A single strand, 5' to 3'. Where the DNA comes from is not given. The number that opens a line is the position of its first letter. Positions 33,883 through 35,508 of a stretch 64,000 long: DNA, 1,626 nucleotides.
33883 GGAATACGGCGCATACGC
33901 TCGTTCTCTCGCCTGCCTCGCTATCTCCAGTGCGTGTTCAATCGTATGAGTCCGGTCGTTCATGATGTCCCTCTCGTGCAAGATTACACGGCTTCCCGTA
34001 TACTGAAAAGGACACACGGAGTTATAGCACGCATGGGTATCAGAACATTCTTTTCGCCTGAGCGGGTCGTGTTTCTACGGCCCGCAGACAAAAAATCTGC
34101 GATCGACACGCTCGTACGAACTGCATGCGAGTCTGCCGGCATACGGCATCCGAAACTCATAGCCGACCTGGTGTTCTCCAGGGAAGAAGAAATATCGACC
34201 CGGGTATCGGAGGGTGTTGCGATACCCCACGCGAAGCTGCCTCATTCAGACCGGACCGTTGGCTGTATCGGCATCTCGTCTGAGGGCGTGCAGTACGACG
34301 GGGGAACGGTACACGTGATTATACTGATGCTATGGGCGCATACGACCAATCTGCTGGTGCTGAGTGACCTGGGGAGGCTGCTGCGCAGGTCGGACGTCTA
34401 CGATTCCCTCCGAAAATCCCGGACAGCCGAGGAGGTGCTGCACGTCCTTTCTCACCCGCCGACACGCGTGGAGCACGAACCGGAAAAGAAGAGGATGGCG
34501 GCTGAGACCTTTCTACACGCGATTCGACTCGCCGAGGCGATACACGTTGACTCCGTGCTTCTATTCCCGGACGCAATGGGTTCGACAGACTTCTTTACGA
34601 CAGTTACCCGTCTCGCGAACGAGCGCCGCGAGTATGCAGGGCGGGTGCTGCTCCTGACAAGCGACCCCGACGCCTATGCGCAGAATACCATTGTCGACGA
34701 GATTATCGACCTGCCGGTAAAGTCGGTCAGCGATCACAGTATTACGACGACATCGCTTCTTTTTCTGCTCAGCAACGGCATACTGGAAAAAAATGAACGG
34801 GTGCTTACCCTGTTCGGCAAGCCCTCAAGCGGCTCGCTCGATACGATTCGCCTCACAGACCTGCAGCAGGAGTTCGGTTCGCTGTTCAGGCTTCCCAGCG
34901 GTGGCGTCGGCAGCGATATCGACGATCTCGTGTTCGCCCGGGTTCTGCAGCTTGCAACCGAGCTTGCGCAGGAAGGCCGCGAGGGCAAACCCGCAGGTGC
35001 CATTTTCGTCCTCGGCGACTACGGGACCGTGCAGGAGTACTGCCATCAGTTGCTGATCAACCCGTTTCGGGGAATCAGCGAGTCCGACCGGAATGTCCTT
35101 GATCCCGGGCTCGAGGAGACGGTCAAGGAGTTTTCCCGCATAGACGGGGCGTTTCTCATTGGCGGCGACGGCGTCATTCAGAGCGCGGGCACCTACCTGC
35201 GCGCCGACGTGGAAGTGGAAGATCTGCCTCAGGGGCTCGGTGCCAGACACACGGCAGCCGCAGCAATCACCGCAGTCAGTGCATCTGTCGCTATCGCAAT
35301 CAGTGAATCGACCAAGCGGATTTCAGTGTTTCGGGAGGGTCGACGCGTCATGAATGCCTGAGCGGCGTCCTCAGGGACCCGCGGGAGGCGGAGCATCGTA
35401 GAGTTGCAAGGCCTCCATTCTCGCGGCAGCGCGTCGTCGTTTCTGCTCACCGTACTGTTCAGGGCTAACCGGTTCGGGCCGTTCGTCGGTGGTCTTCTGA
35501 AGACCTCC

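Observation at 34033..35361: Three-module diadenylate cyclase: PTS-EIIA(type 2)-like + pyruvate-kinase-C-like + DAC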

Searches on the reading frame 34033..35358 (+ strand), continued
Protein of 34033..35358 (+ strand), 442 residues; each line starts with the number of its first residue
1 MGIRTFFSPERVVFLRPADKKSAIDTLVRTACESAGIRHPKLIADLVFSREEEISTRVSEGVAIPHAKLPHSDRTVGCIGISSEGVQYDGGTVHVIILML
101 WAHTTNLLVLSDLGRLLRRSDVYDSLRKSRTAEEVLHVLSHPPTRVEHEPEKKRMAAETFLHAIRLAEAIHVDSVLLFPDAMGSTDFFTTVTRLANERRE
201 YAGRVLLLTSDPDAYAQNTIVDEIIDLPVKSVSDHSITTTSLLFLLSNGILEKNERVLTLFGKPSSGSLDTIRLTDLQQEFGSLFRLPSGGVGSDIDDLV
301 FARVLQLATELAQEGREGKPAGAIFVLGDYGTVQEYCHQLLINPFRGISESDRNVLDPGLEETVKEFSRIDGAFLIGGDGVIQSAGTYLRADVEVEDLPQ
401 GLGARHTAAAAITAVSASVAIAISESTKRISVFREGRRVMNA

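Call 87: search_protein_families(library=pfam, proteins=[L014:12993-14735:+, L042:7746-10331:-, L044:7105-9405:-, L074:15866-17416:+, L012:16698-17726:+, L008:1166-2566:-, L045:860-3367:-, L075:10352-12898:+, L066:9216-9965:+, L041:11314-12207:+], max_evalue=0.00001)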
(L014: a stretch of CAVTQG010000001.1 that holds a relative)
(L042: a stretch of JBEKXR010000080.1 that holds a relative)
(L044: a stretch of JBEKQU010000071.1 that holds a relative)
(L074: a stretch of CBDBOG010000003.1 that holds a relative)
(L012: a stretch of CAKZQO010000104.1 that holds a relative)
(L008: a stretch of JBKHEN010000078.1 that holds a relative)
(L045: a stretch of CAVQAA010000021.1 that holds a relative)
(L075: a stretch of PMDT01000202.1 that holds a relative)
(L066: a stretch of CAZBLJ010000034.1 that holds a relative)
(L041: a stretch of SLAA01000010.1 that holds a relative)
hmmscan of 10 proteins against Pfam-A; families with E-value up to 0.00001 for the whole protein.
L014:12993-14735:+ (581 aa): 3 families
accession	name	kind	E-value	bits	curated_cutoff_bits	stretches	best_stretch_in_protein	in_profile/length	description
PF00005.33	ABC_tran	-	9.3e-33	114.2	25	1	233-373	7-136/137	ABC transporter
PF08402.16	TOBE_2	-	1.6e-08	35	21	1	490-571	3-76/76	TOBE domain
PF13304.12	AAA_21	-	1.3e-06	29.1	27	0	329-404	221-298/304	AAA domain, putative AbiEii toxin, Type IV TA system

L042:7746-10331:- (862 aa): 0 families

L044:7105-9405:- (767 aa): 13 families
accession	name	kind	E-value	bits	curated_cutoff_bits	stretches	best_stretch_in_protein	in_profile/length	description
PF07724.20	AAA_2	-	1.7e-61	207.5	27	1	498-659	1-165/166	AAA domain (Cdc48 subfamily)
PF00004.35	AAA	-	2.5e-26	93.1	21.2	2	219-352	2-126/131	ATPase family associated with various cellular activities (AAA)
PF17871.7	AAA_lid_9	-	5.2e-25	87.8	22.8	1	358-464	1-100/104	AAA lid domain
PF10431.15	ClpB_D2-small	-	2.4e-18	66.4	21.9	1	666-744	1-79/81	C-terminal, D2-small domain, of ClpB protein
PF07728.20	AAA_5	-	2.4e-17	63.7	22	1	503-621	2-125/139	AAA domain (dynein-related subfamily)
PF13401.12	AAA_22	-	8.3e-11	42.8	27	0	503-601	8-111/130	AAA domain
PF02861.25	Clp_N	-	2.6e-09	37.5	20.7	0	14-62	1-51/53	Clp amino terminal domain, pathogenicity island component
PF00158.32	Sigma54_activat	-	1.9e-07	31.4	20.2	0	501-619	23-143/168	Sigma-54 interaction domain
PF13191.12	AAA_16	-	3.1e-06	28.2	32.6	0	195-251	1-63/167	AAA ATPase domain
PF20030.5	bpMoxR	-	3.5e-06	26.7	27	0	502-599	33-127/205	MoxR domain in the MoxR-vWA-beta-propeller ternary systems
PF13173.12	AAA_14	-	4.9e-06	27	27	0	225-309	12-85/129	AAA domain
PF05496.18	RuvB_N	-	5.6e-06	26.6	27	0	495-528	28-61/159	Holliday junction DNA helicase RuvB P-loop domain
PF05621.17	TniB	-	7e-06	26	22.4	0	240-356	73-186/189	Bacterial TniB protein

L074:15866-17416:+ (517 aa): 2 families
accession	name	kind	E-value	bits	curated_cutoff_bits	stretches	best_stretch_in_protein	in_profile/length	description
PF22422.2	MGH1-like_GH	-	2.8e-30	106.5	27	1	157-403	65-346/356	Mannosylglycerate hydrolase MGH1-like glycoside hydrolase domain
PF01204.24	Trehalase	-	2.6e-13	50.2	21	1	224-396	306-478/512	Trehalase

L012:16698-17726:+ (343 aa): 5 families
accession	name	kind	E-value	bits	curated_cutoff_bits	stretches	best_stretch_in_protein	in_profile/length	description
PF00107.32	ADH_zinc_N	-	9.1e-33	113.4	31.8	1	177-302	2-127/129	Zinc-binding dehydrogenase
PF08240.17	ADH_N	-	2.8e-32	111.5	23.5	1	23-138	1-104/104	Alcohol dehydrogenase GroES-like domain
PF13602.12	ADH_zinc_N_2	-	1.2e-06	30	27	1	210-321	2-115/134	Zinc-binding dehydrogenase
PF01262.27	AlaDh_PNT_C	-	5e-06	26.5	23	1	168-227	30-90/214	Alanine dehydrogenase/PNT, C-terminal domain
PF16912.11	Glu_dehyd_C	-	8.7e-06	25.8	34.9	0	145-270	4-135/211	Glucose dehydrogenase C-terminus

L008:1166-2566:- (467 aa): 3 families
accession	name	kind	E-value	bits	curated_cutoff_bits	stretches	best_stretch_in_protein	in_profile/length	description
PF00155.27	Aminotran_1_2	-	1.2e-55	189.6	19.7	1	116-455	7-359/361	Aminotransferase class I and II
PF01212.27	Beta_elim_lyase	-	9e-09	35.5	27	1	158-387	35-269/288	Beta-eliminating lyase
PF01041.23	DegT_DnrJ_EryC1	-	5.9e-06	26.2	19.8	1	157-288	26-152/360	DegT/DnrJ/EryC1/StrS aminotransferase family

L045:860-3367:- (836 aa): 3 families
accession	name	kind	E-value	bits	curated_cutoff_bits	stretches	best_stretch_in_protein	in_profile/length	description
PF00990.26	GGDEF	-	1.3e-43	149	23.8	1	278-437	1-161/161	Diguanylate cyclase, GGDEF domain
PF00027.35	cNMP_binding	-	1.2e-27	96.1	27.5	1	151-238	2-89/89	Cyclic nucleotide-binding domain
PF01368.27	DHH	-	1.5e-09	38.6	28.1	1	477-617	3-104/125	DHH family, N-terminal domain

L075:10352-12898:+ (849 aa): 2 families
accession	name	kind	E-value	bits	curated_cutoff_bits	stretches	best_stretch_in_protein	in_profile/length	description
PF00136.26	DNA_pol_B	-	1.5e-33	116.7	23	1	424-774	21-386/453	DNA polymerase family B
PF03104.25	DNA_pol_B_exo1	-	3.7e-16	59.7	23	1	136-339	2-242/242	DNA polymerase family B, exonuclease domain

L066:9216-9965:+ (250 aa): 1 family
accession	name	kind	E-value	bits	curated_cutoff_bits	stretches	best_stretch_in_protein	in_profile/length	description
PF00507.24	Oxidored_q4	-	1.1e-29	102.9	23.3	1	149-248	4-99/99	NADH-ubiquinone/plastoquinone oxidoreductase, chain 3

L041:11314-12207:+ (298 aa): 3 families
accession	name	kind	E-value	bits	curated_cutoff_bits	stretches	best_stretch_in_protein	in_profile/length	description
PF00293.34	NUDIX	-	1.7e-22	80.3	21.1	1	162-269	4-123/134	NUDIX domain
PF09296.17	NUDIX-like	-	1.3e-08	36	22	1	20-124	2-96/96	NADH pyrophosphatase-like rudimentary NUDIX domain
PF09297.16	Zn_ribbon_NUD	-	5.2e-06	26.5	24.8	1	128-154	3-29/32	NADH pyrophosphatase zinc ribbon domain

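Call 90: search_protein_families(library=ncbifam, proteins=[L045:860-3367:-], max_evalue=0.001)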
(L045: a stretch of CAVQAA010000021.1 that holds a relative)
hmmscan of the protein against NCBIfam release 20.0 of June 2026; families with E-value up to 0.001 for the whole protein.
L045:860-3367:- (836 aa): 34 families (the best 25 are shown)
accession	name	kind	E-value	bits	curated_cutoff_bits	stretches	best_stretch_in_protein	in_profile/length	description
TIGR00254.1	GGDEF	domain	3.2e-45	153.8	37.4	1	276-440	3-166/168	diguanylate cyclase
NF007135.0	PRK09581.1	equivalog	2.4e-42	145.3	474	1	276-441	290-455/457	PleD family two-component system response regulator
NF038266.1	diguan_SiaD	equivalog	6.5e-41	140.4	290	1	240-438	56-252/252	biofilm regulation diguanylate cyclase SiaD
NF007380.0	PRK09894.1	equivalog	7.6e-38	130.5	256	1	276-444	127-290/296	diguanylate cyclase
NF011955.1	PRK15426.1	equivalog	5.5e-33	114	408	1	261-441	381-561/564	cellulose biosynthesis regulator diguanylate cyclase DgcQ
NF047654.1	DiguCycDgcRLepto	equivalog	2.2e-32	112.2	500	1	274-439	129-294/295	diguanylate cyclase DgcR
NF007423.1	PRK09966.1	equivalog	7.3e-31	107.4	325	1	275-431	236-390/390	diguanylate cyclase DgcN/YfiN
NF051473.1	DigCycDgcsShew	equivalog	5.4e-29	101.5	400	1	274-437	131-287/291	diguanylate cyclase DgcS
NF041606.1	dguan_cyc_DgcA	equivalog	5.5e-29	101.2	370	1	282-441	182-339/340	diguanylate cyclase DgcA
NF007474.0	PRK10060.1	equivalog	1.3e-27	96.3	782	1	274-443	233-397/663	cyclic di-GMP phosphodiesterase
NF007298.0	PRK09776.1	equivalog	1.6e-27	95.8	1135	1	277-446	683-850/1111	diguanylate cyclase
NF007599.0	PRK10245.1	equivalog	5.7e-25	87.6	402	1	280-440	212-369/371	diguanylate cyclase AdrA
NF045675.1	PhdiestaseDibA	equivalog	8.2e-25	87.2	980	1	278-437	203-360/623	phosphodiesterase DibA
NF040885.1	diguan_DgcJ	equivalog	5.4e-23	81.5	500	1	274-435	337-490/493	diguanylate cyclase DgcJ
NF053781.1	cdiGMPphdstlr2612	equivalog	4.3e-20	71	1600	1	254-436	816-997/1268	Tlr1612 family c-di-GMP phosphodiesterase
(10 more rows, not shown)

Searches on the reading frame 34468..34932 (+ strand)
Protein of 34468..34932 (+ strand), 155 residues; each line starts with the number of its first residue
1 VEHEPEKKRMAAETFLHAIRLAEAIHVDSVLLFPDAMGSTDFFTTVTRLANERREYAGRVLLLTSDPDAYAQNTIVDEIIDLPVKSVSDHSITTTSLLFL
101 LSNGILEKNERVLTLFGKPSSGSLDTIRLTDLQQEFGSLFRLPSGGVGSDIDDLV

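Call 48: search_solved_structures(query=A3, max_evalue=10, show_alignments=2)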
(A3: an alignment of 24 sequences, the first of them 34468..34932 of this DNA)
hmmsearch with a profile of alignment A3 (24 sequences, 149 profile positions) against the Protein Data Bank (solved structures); distinct sequences matched with E-value up to 10: 16.
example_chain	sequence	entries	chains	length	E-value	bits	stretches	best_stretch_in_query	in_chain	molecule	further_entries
6du6_A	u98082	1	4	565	0.037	16.6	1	7-133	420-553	Pyruvate kinase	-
8eq0_B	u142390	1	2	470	0.24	13.9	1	5-111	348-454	Pyruvate kinase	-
3eoe_A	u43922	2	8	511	0.39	13.2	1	13-114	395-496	Pyruvate kinase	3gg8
8edt_A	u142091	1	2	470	0.54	12.8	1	5-111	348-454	Pyruvate kinase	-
8eds_A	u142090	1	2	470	0.64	12.5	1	5-111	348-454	Pyruvate kinase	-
8edr_A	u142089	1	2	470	0.65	12.5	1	5-111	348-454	Pyruvate kinase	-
8eq3_A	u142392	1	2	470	0.65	12.5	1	5-111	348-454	Pyruvate kinase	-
8eu4_A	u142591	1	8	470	0.65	12.5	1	5-111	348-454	Pyruvate kinase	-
8eq1_A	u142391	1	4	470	0.65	12.5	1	5-111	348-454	Pyruvate kinase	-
4yng_A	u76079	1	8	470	0.65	12.5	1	5-111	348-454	Pyruvate kinase I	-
1e0t_A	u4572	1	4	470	0.66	12.5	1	5-111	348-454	Pyruvate kinase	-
1pky_A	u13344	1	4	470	0.66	12.5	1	5-111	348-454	PYRUVATE KINASE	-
8edq_A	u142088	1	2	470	0.72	12.4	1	5-111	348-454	Pyruvate kinase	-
1e0u_A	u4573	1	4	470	0.76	12.3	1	5-111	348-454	Pyruvate kinase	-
2csj_A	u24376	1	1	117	1.1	11.8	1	98-128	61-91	Tjp2 protein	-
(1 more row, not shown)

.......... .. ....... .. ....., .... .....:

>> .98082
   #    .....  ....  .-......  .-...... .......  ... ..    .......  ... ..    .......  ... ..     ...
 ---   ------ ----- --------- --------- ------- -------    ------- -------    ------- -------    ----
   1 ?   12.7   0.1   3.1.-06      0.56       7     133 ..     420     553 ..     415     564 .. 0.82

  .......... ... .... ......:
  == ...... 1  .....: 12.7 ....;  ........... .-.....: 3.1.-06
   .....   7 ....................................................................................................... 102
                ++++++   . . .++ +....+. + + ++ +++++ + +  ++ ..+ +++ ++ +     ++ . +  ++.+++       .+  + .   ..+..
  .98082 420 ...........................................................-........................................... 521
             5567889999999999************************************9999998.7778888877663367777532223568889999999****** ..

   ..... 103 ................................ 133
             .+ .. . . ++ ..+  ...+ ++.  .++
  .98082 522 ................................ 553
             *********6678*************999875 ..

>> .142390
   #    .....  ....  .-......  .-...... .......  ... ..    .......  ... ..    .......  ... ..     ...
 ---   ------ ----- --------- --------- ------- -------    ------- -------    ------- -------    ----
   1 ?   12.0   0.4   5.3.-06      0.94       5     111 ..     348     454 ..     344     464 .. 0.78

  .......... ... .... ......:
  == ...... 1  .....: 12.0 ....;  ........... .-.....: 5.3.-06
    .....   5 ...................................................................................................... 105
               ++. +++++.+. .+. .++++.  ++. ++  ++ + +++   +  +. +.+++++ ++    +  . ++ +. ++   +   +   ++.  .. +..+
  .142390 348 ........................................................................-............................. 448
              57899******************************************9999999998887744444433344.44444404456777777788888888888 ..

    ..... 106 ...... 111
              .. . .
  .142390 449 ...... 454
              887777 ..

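Call 53: predict_structure(alignment_id=A3)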
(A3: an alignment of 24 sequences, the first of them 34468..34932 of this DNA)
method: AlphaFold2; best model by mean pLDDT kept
length: 155 residues; sequences in the alignment: 24
mean_pLDDT: 84.8   pTM: 0.79
mean pLDDT of the five models: 84.8, 83.5, 83.2, 82.0, 81.6
residues with pLDDT >= 90: 86; 70-90: 43; 50-70: 14; < 50: 12
segments of 3 or more residues with pLDDT < 50: 148-155
pLDDT, mean of each block of 10 residues (from residue 1): 76 96 97 91 87 94 92 90 70 87 94 90 92 87 51 42
secondary structure, 60 per line:
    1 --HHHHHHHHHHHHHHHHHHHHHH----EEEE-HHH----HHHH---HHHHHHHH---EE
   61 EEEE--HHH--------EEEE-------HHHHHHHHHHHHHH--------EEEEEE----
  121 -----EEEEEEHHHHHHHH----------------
elements in order: H3-24 E29-32 H41-44 H48-55 E59-64 E78-81 H89-102 E111-116 E126-131 H132-139

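Call 55: fold_search(model_id=the predicted structure, library=pdb)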
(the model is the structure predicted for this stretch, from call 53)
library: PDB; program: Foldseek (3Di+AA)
matches with E <= 10: 1229; with E <= 0.001: 313
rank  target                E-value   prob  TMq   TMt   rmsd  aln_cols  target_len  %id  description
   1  5wrp_A                7.6e-06  1.00  0.62  0.22   3.2       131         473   18  T-state crystal structure of pyruvate kinase from Mycobacterium tuberculosis (released 2017-11-15)
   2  8eq0_A                1.8e-05  1.00  0.54  0.21   5.2       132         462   17  Escherichia coli pyruvate kinase G381A (released 2023-01-18)
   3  6wp4_D                2.0e-05  1.00  0.55  0.19   4.3       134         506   16  Pyruvate Kinase M2 mutant-S37E (released 2020-09-30)
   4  5wrp_C                2.4e-05  1.00  0.61  0.27   3.4       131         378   17  T-state crystal structure of pyruvate kinase from Mycobacterium tuberculosis (released 2017-11-15)
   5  6nn5_C                2.6e-05  1.00  0.54  0.23   4.9       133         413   15  The structure of human liver pyruvate kinase, hLPYK-W527H (released 2019-06-19)
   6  3gg8_C                3.1e-05  1.00  0.48  0.18   5.7       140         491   14  Crystal structure of the Toxoplasma gondii Pyruvate Kinase N terminal truncated (released 2009-05-26)
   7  5wrp_B                3.6e-05  1.00  0.61  0.22   3.5       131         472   18  T-state crystal structure of pyruvate kinase from Mycobacterium tuberculosis (released 2017-11-15)
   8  3khd_A                3.6e-05  1.00  0.49  0.18   5.3       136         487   12  Crystal Structure of PFF1300w. (released 2010-01-19)
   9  6wp4_A                4.1e-05  1.00  0.55  0.19   4.3       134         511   16  Pyruvate Kinase M2 mutant-S37E (released 2020-09-30)
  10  8eq3_A                4.3e-05  1.00  0.56  0.21   4.1       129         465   18  Escherichia coli pyruvate kinase A301T (released 2023-01-18)
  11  7oo1_B                4.3e-05  1.00  0.56  0.20   3.5       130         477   20  Structure, function and characterization of a second pyruvate kinase isozyme in Pseudomonas aeruginosa. (released 2021-11-03)
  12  1pky_A                4.6e-05  1.00  0.56  0.21   4.1       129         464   18  PYRUVATE KINASE FROM E. COLI IN THE T-STATE (released 1995-12-07)
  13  3h6o_A                4.6e-05  1.00  0.55  0.20   4.2       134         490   16  Activator-Bound Structure of Human Pyruvate Kinase M2 (released 2009-05-05)
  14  8edr_A                4.6e-05  1.00  0.53  0.20   4.3       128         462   18  E. coli pyruvate kinase (PykF) P70Q (released 2022-11-16)
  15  3h6o_D                4.9e-05  1.00  0.52  0.19   4.8       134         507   17  Activator-Bound Structure of Human Pyruvate Kinase M2 (released 2009-05-05)
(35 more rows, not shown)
